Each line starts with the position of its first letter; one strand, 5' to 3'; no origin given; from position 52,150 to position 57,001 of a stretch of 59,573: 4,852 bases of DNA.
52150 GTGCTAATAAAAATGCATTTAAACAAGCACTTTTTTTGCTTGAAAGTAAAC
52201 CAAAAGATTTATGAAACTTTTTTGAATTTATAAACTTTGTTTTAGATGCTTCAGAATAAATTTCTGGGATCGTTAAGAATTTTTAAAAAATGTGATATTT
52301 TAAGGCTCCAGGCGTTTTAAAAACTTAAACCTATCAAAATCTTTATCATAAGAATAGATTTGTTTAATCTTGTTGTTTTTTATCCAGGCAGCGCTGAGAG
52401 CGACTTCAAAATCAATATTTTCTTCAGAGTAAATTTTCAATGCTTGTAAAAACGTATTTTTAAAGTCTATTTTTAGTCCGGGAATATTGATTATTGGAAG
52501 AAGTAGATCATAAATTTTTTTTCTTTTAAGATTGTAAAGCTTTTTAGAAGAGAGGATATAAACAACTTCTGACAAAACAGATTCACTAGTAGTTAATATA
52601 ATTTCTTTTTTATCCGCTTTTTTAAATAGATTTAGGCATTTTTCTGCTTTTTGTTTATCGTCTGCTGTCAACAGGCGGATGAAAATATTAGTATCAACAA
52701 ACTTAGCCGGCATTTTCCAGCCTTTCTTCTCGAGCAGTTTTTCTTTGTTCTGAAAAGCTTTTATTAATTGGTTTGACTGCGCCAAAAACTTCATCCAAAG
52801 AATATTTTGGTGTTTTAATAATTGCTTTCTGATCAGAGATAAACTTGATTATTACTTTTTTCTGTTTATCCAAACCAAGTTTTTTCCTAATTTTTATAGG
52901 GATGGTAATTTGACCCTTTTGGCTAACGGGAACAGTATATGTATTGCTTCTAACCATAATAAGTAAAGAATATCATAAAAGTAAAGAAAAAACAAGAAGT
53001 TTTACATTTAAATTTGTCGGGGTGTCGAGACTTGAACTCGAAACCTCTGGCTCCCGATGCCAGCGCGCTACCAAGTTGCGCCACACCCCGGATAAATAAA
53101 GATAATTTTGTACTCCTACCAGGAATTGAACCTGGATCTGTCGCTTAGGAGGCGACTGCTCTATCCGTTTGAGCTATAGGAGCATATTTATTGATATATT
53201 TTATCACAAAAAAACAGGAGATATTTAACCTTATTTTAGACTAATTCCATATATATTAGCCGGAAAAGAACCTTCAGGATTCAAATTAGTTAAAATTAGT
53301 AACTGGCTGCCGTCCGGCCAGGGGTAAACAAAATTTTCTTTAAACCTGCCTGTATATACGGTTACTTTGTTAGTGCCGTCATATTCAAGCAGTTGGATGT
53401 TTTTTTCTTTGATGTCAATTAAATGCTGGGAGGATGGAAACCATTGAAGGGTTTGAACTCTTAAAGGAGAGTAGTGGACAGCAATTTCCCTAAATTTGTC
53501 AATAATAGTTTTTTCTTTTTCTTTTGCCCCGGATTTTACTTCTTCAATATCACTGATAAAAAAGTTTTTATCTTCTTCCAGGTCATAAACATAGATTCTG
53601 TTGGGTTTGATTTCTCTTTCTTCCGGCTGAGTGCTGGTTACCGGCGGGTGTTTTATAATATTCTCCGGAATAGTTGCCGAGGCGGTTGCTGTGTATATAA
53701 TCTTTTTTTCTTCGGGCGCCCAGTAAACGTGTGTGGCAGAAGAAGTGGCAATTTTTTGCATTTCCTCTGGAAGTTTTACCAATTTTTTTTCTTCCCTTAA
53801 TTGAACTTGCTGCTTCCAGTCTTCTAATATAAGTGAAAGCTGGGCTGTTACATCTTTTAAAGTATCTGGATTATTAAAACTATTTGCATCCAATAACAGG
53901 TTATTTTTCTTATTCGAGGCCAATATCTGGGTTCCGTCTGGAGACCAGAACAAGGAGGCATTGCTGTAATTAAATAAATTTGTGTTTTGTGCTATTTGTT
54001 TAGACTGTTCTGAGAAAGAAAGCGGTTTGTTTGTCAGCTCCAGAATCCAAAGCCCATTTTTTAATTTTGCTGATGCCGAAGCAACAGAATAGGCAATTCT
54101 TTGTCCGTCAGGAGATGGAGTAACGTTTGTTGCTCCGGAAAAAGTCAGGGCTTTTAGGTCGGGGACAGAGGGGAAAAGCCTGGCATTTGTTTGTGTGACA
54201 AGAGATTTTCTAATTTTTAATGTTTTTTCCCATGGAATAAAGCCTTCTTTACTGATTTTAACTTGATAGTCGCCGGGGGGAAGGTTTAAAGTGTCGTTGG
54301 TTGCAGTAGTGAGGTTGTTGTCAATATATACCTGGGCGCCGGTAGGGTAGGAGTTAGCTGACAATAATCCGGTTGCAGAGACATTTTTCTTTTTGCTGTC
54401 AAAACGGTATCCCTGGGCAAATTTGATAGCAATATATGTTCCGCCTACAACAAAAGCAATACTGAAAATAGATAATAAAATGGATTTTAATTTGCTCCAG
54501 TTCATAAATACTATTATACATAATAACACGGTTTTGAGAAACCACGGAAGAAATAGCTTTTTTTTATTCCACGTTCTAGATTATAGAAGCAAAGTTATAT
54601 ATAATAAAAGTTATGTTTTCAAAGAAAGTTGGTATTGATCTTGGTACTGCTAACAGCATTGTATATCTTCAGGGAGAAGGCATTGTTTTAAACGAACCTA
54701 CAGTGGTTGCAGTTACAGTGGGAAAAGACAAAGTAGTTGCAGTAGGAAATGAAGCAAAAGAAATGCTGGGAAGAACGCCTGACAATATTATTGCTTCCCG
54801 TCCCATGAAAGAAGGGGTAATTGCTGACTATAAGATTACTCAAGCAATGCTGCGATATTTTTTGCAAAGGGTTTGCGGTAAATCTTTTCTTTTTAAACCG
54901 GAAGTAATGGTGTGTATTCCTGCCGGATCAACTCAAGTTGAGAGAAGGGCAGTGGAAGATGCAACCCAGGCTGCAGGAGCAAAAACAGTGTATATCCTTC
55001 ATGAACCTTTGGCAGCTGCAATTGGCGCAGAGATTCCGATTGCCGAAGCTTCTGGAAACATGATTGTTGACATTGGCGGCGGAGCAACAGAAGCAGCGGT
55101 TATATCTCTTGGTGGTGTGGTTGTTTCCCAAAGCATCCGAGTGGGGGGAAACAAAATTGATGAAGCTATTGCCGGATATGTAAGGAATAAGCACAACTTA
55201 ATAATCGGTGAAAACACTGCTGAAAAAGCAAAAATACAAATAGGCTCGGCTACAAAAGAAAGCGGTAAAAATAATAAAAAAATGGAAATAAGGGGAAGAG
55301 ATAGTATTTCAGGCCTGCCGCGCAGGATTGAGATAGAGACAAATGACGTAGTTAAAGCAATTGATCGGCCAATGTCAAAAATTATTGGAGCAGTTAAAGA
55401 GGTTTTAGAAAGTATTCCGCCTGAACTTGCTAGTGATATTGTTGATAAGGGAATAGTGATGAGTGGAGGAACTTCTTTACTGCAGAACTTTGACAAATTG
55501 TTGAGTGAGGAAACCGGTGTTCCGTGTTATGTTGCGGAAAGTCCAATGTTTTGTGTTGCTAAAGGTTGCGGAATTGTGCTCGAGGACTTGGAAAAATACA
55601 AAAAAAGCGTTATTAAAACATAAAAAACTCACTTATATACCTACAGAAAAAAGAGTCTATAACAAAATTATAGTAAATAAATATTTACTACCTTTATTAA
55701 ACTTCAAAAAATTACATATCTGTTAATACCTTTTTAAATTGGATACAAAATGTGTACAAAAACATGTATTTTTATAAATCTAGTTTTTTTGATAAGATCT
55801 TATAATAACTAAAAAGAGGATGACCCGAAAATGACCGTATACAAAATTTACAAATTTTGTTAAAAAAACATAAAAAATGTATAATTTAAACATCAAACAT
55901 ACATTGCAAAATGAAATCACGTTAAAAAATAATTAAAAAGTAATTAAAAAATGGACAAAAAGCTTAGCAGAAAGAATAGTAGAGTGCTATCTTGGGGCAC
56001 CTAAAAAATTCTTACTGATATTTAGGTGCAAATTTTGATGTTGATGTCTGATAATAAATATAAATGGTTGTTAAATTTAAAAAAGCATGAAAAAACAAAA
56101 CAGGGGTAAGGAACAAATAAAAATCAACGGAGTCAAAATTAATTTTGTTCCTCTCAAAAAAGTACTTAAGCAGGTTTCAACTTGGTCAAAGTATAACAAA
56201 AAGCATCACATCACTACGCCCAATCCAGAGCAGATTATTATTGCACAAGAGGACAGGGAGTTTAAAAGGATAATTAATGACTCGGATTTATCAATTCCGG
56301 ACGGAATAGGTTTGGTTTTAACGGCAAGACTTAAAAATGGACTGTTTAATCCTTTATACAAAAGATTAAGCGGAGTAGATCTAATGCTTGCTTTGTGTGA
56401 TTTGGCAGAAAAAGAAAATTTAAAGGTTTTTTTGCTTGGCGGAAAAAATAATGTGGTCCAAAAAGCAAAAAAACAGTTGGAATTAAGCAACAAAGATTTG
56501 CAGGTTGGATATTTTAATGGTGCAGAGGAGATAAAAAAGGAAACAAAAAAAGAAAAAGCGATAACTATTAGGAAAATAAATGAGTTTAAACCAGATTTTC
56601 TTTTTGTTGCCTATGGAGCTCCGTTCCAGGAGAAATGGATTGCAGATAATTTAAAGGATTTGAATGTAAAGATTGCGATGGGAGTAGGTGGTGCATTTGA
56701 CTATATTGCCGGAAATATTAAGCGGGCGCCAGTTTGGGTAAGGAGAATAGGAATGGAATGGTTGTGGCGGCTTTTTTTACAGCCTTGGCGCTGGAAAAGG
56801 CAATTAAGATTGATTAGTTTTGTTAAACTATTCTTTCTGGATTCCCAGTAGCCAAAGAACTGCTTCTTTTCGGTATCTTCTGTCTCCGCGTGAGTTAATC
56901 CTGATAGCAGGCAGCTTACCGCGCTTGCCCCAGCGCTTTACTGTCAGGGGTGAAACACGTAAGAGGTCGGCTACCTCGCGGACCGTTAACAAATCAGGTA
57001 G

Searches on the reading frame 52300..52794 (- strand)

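Call 9: search_protein_families(library=pfam, proteins=[window:52300-52794:-], max_evalue=0.01)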
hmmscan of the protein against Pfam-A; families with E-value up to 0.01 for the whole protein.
window:52300-52794:- (164 aa): 3 families
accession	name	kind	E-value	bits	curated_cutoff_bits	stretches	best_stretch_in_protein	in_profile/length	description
PF01850.27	PIN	-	6.3e-13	49.8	23.6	1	32-158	2-119/120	PIN domain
PF13470.12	PIN_3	-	5.8e-06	27.6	27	1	33-107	4-77/115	PIN domain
PF16289.11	PIN_12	-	0.0047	17.8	32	0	32-100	2-65/172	PIN domain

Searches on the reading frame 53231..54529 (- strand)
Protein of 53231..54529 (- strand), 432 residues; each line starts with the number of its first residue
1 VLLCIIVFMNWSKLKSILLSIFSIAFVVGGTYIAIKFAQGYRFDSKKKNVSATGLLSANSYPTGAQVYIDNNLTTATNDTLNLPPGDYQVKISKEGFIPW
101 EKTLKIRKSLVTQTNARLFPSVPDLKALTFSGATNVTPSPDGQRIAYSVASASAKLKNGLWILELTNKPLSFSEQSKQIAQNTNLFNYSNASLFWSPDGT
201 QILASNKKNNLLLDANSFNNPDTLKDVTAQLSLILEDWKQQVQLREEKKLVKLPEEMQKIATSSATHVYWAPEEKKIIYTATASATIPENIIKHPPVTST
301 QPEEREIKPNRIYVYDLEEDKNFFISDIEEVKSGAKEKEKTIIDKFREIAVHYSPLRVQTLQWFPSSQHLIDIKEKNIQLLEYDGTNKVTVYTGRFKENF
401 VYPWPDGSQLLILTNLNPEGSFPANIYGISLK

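Call 9: search_protein_families(library=pfam, proteins=[window:53231-54529:-], max_evalue=0.01)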
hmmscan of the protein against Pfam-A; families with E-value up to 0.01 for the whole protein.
window:53231-54529:- (432 aa): 4 families
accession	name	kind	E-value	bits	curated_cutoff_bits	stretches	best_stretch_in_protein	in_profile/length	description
PF08308.17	PEGA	-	1.4e-12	47.8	20.8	1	54-118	2-67/71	PEGA domain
PF07676.18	PD40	-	3e-05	24.3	20.9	0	129-148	6-26/38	WD40-like Beta Propeller Repeat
PF13620.12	CarboxypepD_reg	-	0.0043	17.8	32.3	0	80-118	41-81/82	Carboxypeptidase regulatory-like domain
PF25174.1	Beta-prop_THOC3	-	0.0097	15.4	305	0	185-211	87-112/272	THOC3 beta-propeller domain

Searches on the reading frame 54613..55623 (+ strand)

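Call 9: search_protein_families(library=pfam, proteins=[window:54613-55623:+], max_evalue=0.01)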
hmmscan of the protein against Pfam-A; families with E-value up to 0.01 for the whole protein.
window:54613-55623:+ (336 aa): 7 families
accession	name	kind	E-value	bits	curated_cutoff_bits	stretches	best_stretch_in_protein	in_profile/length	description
PF06723.19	MreB_Mbl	-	3.2e-139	463.8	27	1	4-330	2-326/327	MreB/Mbl protein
PF14450.12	FtsA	-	1.6e-13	51.6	31.8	1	151-318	2-127/127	Cell division protein FtsA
PF00012.26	HSP70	-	1.1e-10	40.8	20.6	1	97-197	135-241/599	Hsp70 protein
PF00022.25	Actin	-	7.8e-08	31.7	27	1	29-214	31-211/410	Actin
PF25216.1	Volactin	-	2.3e-07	31.1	35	1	32-197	49-216/321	Volactin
PF11104.14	PilM_2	-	2.9e-05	23.6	27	0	280-310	277-307/340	Type IV pilus assembly protein PilM;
PF06277.17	EutA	-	0.0062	15.9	27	1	151-207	147-207/475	Ethanolamine utilisation protein EutA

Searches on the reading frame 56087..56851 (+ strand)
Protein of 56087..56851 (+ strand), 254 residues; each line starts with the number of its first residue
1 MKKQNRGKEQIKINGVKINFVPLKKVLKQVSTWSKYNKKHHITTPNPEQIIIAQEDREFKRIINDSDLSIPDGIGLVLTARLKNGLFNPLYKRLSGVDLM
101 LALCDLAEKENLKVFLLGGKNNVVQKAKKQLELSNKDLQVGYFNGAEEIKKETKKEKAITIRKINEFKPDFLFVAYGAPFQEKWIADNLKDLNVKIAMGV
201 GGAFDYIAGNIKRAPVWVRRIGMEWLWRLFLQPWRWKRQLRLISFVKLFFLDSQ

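Call 82: search_protein_families(library=pfam, proteins=[window:56087-56851:+], max_evalue=0.0001)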
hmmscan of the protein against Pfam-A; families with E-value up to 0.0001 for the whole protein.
window:56087-56851:+ (254 aa): 1 family
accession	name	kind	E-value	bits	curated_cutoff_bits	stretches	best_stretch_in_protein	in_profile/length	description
PF03808.19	Glyco_tran_WecG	-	1.5e-54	184.7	27.4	1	66-239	1-167/168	Glycosyl transferase WecG/TagA/CpsF family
